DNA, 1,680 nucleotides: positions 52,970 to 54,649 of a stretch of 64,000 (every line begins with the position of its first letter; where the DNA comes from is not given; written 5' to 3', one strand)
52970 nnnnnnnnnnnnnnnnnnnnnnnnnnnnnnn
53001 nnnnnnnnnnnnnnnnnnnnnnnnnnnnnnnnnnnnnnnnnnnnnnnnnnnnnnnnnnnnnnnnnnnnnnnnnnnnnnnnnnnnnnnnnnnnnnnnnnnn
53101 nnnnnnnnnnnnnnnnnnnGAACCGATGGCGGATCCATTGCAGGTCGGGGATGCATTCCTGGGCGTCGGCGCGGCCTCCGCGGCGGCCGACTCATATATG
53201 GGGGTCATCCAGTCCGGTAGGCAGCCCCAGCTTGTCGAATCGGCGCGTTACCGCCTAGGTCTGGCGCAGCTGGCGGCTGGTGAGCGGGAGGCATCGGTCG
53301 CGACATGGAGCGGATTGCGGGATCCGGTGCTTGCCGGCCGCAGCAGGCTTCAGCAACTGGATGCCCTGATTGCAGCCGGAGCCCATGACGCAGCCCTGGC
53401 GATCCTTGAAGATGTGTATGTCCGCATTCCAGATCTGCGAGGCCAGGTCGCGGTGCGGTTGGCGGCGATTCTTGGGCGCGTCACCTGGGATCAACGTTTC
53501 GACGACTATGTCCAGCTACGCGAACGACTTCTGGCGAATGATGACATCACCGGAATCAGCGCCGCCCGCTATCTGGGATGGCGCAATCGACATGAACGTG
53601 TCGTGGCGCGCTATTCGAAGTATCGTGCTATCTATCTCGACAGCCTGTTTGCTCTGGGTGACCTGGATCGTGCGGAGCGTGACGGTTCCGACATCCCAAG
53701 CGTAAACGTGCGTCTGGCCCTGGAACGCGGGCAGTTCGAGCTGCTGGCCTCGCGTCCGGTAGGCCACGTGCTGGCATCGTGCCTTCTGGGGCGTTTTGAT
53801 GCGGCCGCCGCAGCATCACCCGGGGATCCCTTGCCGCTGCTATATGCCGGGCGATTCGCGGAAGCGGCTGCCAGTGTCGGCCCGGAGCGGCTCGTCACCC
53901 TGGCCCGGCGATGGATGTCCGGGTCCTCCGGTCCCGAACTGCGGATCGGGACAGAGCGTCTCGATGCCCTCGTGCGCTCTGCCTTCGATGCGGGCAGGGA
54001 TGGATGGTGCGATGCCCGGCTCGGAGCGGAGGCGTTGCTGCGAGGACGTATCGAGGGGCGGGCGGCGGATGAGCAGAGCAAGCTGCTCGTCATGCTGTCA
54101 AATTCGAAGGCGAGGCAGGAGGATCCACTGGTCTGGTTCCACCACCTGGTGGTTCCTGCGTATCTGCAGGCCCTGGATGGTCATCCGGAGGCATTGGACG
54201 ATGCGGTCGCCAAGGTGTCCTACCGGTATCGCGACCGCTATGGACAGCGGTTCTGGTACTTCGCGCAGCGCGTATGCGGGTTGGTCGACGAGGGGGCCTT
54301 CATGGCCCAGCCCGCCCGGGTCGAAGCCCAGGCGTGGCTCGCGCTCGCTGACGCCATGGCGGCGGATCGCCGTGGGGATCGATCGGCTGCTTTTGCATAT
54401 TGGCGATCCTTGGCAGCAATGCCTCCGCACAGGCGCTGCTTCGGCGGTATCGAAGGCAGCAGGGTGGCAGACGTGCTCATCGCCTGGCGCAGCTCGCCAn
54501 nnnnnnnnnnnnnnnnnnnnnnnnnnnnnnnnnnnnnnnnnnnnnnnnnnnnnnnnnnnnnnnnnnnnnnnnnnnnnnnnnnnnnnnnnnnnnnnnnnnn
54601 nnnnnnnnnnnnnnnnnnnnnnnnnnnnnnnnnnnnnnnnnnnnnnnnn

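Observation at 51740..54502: Transmembrane pseudokinase with LamG-like and TPR-like ectodomain embedded in the pilin operon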

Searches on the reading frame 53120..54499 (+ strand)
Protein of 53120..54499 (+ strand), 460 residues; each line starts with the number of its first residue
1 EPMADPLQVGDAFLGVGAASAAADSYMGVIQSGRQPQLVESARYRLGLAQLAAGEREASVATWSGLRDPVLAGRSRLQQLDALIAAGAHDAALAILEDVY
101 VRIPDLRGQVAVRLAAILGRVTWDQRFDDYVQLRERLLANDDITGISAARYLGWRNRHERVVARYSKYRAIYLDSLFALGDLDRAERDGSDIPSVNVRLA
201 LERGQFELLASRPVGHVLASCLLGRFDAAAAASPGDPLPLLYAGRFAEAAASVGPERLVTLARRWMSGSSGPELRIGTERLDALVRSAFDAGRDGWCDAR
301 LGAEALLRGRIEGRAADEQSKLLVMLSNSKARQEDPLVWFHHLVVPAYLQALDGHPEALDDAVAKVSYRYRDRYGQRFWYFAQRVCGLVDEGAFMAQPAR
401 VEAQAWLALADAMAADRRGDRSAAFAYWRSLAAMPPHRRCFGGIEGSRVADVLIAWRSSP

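Call 72: predict_structure(alignment_id=A3)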
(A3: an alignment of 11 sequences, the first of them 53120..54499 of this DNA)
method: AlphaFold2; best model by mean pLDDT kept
length: 460 residues; sequences in the alignment: 11
mean_pLDDT: 82.9   pTM: 0.74
mean pLDDT of the five models: 82.9, 81.8, 79.9, 79.8, 79.5
residues with pLDDT >= 90: 213; 70-90: 157; 50-70: 60; < 50: 30
segments of 3 or more residues with pLDDT < 50: 263-280, 292-296
pLDDT, mean of each block of 10 residues (from residue 1): 78 96 97 91 98 95 96 97 94 98 97 96 93 96 96 90 95 90 94 88 84 83 83 80 69 67 42 38 54 52 73 73 64 60 84 88 85 81 93 87 87 93 94 78 62 84
secondary structure, 60 per line:
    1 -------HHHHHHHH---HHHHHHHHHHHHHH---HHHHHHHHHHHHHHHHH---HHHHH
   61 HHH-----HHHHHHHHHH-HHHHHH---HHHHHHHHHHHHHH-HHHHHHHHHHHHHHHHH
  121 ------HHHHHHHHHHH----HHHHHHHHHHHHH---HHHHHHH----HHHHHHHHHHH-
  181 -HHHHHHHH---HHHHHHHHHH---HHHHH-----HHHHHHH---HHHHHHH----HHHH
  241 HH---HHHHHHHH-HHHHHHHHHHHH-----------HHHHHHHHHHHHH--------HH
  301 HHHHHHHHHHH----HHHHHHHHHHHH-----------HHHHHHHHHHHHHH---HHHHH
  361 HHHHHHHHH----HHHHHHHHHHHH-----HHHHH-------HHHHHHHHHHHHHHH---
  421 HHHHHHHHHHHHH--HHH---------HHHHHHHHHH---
elements in order: H8-15 H19-32 H36-52 H56-63 H69-78 H80-85 H89-102 H104-120 H127-137 H142-154 H158-164 H169-179 H182-189 H193-202 H206-210 H216-222 H226-232 H237-242 H246-253 H255-266 H278-290 H299-311 H316-327 H339-352 H356-369 H374-385 H391-395 H403-417 H421-433 H448-457

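Call 75: fold_search(model_id=the predicted structure, library=pdb)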
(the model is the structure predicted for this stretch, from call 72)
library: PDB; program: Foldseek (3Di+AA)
matches with E <= 10: 962; with E <= 0.001: 0
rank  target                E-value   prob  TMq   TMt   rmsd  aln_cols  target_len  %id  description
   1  8bbe_D                6.0e-03  1.00  0.35  0.28  13.2       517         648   13  Structure of the IFT-A complex; IFT-A2 module (released 2022-12-21)
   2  7y4i_A                6.0e-03  1.00  0.28  0.17  18.4       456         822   11  Crystal structure of SPINDLY in complex with GDP (released 2022-12-07)
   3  5g04_X                8.5e-03  1.00  0.34  0.33  13.4       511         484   12  Structure of the human APC-Cdc20-Hsl1 complex (released 2016-05-25)
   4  8dtg_B                8.5e-03  1.00  0.26  0.18  15.5       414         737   12  Cryo-EM structure of Arabidopsis SPY alternative conformation 1 (released 2023-03-08)
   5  7qdr_B                8.5e-03  0.99  0.27  0.14  15.1       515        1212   14  Apo human SKI complex in the closed state (released 2022-02-02)
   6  9up5_A                1.0e-02  1.00  0.24  0.30  13.4       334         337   15  Crystal structure of LapB from Klebsiella pneumoniae (released 2026-03-04)
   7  8fy3_B                1.0e-02  0.99  0.27  0.25  15.8       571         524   12  Structure of NOT1:NOT10:NOT11 module of the human CCR4-NOT complex (released 2023-07-26)
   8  7dkh_I                1.0e-02  1.00  0.29  0.18  15.3       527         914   12  Crystal structure of the Ctr9/Paf1/Cdc73/Rtf1 quaternary complex (released 2021-11-24)
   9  8bbg_D                1.1e-02  1.00  0.27  0.13  15.1       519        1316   12  Structure of the IFT-A complex; anterograde IFT-A train model (released 2022-12-21)
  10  9hmf_K                1.1e-02  0.99  0.25  0.16  41.5       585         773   10  Periplasmic scaffold of the Campylobacter jejuni flagellar motor (alpha carbon trace) (released 2024-12-25)
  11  8dtf_A                1.2e-02  1.00  0.29  0.18  18.1       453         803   12  Cryo-EM structure of the full length Arabidopsis SPY with complete TPRs (released 2023-03-08)
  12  7dkh_A                1.3e-02  1.00  0.34  0.20  14.6       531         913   12  Crystal structure of the Ctr9/Paf1/Cdc73/Rtf1 quaternary complex (released 2021-11-24)
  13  4ui9_Y                1.3e-02  1.00  0.27  0.26  16.3       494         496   13  Atomic structure of the human Anaphase-Promoting Complex (released 2015-06-17)
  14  6gmh_Q                1.3e-02  0.99  0.25  0.17  17.1       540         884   15  Structure of activated transcription complex Pol II-DSIF-PAF-SPT6 (released 2018-08-22)
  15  6q6g_J                1.3e-02  1.00  0.31  0.30  12.9       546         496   10  Cryo-EM structure of the APC/C-Cdc20-Cdk2-cyclinA2-Cks2 complex, the D1 box class (released 2019-09-11)
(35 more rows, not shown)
